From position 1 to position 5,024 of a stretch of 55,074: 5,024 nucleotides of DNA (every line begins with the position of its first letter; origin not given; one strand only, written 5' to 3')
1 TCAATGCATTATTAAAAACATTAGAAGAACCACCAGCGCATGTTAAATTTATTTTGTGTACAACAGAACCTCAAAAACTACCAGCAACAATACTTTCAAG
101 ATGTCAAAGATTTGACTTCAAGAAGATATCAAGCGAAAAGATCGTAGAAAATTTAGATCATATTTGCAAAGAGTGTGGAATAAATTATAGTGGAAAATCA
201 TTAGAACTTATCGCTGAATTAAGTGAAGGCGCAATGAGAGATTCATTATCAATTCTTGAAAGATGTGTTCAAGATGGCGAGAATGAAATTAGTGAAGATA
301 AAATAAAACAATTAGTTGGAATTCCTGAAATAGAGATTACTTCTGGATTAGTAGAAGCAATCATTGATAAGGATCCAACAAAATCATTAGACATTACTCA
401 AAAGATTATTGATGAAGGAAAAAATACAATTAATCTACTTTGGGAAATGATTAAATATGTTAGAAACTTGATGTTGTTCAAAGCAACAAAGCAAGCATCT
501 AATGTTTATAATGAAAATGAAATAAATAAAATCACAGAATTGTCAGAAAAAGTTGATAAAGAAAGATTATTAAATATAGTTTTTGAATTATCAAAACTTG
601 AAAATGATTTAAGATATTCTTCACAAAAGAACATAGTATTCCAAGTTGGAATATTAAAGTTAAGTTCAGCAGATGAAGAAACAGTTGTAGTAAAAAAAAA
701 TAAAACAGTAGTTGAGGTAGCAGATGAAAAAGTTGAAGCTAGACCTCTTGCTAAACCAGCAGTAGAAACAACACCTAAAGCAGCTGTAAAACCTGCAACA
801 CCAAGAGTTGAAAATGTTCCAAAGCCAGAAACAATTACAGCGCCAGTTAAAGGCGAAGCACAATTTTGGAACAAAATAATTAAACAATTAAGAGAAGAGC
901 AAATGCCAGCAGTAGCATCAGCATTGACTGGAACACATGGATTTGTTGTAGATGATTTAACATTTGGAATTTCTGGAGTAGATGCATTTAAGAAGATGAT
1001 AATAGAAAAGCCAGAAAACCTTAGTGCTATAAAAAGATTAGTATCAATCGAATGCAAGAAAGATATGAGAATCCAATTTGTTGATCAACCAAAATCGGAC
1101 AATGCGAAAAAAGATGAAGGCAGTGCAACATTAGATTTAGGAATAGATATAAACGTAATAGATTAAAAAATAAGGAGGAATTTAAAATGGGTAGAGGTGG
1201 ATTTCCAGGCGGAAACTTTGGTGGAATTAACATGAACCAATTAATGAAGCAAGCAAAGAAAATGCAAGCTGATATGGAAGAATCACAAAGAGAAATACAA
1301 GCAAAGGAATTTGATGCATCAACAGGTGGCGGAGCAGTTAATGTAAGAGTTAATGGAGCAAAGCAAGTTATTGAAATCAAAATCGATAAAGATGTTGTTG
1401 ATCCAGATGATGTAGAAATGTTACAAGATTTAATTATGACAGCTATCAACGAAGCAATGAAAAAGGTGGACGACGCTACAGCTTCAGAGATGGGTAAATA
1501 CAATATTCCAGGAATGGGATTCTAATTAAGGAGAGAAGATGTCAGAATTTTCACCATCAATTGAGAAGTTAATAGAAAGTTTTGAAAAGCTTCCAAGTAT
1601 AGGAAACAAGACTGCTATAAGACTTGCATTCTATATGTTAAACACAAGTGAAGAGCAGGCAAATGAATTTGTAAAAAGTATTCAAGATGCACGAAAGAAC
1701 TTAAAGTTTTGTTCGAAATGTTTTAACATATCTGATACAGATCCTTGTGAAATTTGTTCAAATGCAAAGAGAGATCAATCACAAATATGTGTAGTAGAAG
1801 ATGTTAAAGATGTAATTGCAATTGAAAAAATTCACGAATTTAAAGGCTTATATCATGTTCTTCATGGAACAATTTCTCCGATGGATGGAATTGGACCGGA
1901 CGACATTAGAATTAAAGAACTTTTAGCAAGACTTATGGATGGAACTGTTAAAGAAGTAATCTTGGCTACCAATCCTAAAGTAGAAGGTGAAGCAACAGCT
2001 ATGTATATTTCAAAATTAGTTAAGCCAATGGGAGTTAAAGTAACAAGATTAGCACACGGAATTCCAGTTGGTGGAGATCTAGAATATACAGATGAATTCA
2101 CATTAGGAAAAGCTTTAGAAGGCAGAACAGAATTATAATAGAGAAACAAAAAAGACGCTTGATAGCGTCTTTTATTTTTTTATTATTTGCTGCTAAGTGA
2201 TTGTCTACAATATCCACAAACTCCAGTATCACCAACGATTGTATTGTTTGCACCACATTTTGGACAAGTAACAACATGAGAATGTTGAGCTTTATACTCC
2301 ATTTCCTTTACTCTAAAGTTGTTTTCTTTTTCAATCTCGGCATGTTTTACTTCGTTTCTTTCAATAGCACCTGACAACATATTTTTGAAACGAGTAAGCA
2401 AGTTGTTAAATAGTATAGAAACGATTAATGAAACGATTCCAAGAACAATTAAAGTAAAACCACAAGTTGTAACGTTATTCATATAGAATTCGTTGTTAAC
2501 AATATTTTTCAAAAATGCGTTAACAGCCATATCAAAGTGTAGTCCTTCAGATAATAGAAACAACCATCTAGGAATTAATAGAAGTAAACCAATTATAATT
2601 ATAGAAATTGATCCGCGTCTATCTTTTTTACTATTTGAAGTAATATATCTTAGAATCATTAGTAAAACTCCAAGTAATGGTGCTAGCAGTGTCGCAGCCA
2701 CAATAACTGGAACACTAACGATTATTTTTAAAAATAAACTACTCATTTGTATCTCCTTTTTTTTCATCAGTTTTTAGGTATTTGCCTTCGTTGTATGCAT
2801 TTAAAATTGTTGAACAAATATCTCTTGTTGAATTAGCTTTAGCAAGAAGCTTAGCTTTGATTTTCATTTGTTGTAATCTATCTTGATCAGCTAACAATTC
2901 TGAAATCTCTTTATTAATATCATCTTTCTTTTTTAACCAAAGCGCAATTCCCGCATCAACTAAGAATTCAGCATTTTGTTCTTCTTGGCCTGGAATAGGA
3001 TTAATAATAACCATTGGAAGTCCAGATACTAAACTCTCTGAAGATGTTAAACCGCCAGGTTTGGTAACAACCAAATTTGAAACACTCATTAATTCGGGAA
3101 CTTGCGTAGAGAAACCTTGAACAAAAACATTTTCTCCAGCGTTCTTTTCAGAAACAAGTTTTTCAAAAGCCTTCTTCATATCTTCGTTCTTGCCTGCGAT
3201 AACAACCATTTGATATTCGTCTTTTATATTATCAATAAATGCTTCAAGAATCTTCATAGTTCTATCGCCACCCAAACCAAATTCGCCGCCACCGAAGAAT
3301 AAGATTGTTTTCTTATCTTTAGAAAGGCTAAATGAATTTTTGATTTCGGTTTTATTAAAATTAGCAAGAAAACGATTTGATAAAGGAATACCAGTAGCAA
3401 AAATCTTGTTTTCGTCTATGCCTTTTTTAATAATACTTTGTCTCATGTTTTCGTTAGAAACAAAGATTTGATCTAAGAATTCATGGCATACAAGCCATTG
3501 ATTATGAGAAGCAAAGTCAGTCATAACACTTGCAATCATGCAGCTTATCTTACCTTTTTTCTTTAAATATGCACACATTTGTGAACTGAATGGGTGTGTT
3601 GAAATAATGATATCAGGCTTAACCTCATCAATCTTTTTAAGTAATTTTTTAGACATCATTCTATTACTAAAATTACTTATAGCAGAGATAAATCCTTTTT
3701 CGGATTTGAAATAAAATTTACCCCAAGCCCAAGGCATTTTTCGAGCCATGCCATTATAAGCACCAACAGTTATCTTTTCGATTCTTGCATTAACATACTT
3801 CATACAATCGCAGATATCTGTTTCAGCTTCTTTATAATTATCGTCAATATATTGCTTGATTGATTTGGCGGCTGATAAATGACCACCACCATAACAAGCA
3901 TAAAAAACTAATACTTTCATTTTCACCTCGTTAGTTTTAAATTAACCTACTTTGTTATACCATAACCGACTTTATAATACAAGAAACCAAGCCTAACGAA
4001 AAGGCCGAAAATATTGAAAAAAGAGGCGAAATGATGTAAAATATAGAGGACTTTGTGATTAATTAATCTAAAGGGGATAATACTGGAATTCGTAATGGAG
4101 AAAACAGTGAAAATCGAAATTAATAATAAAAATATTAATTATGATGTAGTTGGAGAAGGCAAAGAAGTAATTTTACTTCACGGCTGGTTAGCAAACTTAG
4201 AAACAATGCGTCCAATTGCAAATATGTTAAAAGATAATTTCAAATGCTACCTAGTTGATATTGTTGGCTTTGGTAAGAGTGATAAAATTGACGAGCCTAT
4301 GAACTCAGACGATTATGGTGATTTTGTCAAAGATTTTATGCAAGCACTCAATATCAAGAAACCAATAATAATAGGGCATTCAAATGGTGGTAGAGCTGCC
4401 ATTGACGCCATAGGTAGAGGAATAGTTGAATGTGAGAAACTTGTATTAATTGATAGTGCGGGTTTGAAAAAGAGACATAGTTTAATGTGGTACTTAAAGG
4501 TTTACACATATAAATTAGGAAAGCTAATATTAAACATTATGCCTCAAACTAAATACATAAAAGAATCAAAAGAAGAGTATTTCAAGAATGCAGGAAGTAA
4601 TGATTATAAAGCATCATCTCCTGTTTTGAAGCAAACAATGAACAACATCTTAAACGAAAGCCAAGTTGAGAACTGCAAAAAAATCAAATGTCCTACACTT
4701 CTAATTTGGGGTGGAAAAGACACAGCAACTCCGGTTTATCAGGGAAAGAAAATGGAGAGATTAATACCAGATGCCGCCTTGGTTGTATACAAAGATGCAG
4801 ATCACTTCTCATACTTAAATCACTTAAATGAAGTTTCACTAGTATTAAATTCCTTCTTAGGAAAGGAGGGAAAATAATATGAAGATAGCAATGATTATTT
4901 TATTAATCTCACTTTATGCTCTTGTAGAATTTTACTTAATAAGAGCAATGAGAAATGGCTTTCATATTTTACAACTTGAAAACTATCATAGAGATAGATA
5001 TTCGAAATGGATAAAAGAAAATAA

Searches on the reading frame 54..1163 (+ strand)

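Call 15: search_protein_families(library=pfam, proteins=[window:54-1163:+], max_evalue=0.001)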
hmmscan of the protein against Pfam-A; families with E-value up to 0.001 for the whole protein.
window:54-1163:+ (370 aa): 3 families
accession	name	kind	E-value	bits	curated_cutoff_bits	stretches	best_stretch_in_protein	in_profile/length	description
PF12169.13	DNA_pol3_gamma3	-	4.3e-12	46.4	24.4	1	79-207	1-131/143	DNA polymerase III subunits gamma and tau domain III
PF22608.2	DNAX_ATPase_lid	-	3.9e-08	33.4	27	1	30-72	2-44/49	DNA polymerase III clamp loader subunit, ATPase lid domain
PF21694.2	DNA_pol3_delta_C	-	0.00011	22.6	27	0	99-190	7-107/121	DNA polymerase III delta subunit, C-terminal domain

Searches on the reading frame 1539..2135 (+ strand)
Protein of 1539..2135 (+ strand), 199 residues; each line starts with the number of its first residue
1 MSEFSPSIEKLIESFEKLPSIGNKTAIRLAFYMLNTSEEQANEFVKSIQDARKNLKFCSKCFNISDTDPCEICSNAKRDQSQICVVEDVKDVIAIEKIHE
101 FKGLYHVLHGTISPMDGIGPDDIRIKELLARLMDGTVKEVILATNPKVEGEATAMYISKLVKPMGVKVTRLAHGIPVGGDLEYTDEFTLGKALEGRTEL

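Call 15: search_protein_families(library=pfam, proteins=[window:1539-2135:+], max_evalue=0.001)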
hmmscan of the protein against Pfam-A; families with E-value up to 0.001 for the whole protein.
window:1539-2135:+ (199 aa): 5 families
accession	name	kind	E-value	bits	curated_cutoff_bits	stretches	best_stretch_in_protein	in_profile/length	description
PF13662.12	Toprim_4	-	1.5e-28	99.2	25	1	81-172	1-85/85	Toprim domain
PF21176.3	RecR_HhH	-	1.7e-13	50.6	27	1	8-51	1-44/45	RecR, helix-hairpin-helix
PF21175.2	RecR_C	-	3.6e-13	49.1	22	1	174-197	1-24/24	RecR, C-terminal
PF01751.28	Toprim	-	8.6e-13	48.7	23.1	1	82-170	1-95/96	Toprim domain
PF02132.21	RecR_ZnF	-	1.6e-09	37.7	22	1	55-75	1-21/21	RecR, Cys4-zinc finger domain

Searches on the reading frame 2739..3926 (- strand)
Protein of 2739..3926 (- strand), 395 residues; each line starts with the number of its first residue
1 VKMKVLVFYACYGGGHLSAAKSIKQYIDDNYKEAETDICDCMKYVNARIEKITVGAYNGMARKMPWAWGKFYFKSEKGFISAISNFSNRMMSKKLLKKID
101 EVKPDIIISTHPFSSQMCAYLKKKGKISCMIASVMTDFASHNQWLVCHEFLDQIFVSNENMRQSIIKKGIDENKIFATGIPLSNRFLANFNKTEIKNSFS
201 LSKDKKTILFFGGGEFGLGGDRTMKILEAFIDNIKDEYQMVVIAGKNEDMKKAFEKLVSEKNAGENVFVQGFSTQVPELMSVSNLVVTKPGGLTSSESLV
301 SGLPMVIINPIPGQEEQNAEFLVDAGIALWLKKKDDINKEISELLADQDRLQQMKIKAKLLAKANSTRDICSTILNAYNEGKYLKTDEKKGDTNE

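Call 15: search_protein_families(library=pfam, proteins=[window:2739-3926:-], max_evalue=0.001)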
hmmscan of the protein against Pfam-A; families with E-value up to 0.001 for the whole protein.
window:2739-3926:- (395 aa): 5 families
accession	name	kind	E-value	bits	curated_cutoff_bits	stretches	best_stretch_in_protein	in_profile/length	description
PF06925.17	MGDG_synth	-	3.2e-37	128.7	25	1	16-181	1-168/169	Monogalactosyldiacylglycerol (MGDG) synthase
PF00534.26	Glycos_transf_1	-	2.8e-15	56.7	26.4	1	192-359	2-170/172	Glycosyl transferases group 1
PF04101.22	Glyco_tran_28_C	-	9.8e-13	48.9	22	1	233-363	27-159/166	Glycosyltransferase family 28 C-terminal domain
PF02350.25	Epimerase_2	-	2.5e-11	43.5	30.6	1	154-374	126-346/347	UDP-N-acetylglucosamine 2-epimerase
PF13692.12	Glyco_trans_1_4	-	1.3e-05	26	27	1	222-346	16-141/142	Glycosyl transferases group 1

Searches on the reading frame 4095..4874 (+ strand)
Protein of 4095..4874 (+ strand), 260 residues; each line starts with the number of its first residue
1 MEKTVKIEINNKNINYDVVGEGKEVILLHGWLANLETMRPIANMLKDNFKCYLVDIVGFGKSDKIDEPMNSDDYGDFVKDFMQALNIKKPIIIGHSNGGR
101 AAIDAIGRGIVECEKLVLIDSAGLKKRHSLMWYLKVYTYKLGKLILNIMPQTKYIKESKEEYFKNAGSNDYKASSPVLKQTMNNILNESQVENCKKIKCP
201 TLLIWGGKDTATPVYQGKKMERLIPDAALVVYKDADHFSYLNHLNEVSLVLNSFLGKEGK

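Call 15: search_protein_families(library=pfam, proteins=[window:4095-4874:+], max_evalue=0.001)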
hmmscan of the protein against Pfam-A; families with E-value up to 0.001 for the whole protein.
window:4095-4874:+ (260 aa): 5 families
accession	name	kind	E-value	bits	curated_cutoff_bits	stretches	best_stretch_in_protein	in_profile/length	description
PF00561.26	Abhydrolase_1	-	8e-24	85.1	25.8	2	25-103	3-84/245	alpha/beta hydrolase fold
PF12146.15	Hydrolase_4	-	2.7e-15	56.8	27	1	24-237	6-232/239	Serine aminopeptidase, S33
PF12697.13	Abhydrolase_6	-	7.7e-13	50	26.3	1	25-242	1-210/217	Alpha/beta hydrolase family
PF06342.18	DUF1057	-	7.3e-06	25.7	21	1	72-244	87-250/297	Alpha/beta hydrolase of unknown function (DUF1057)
PF08386.16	Abhydrolase_4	-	2.6e-05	24.7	21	1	195-246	31-82/103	TAP-like protein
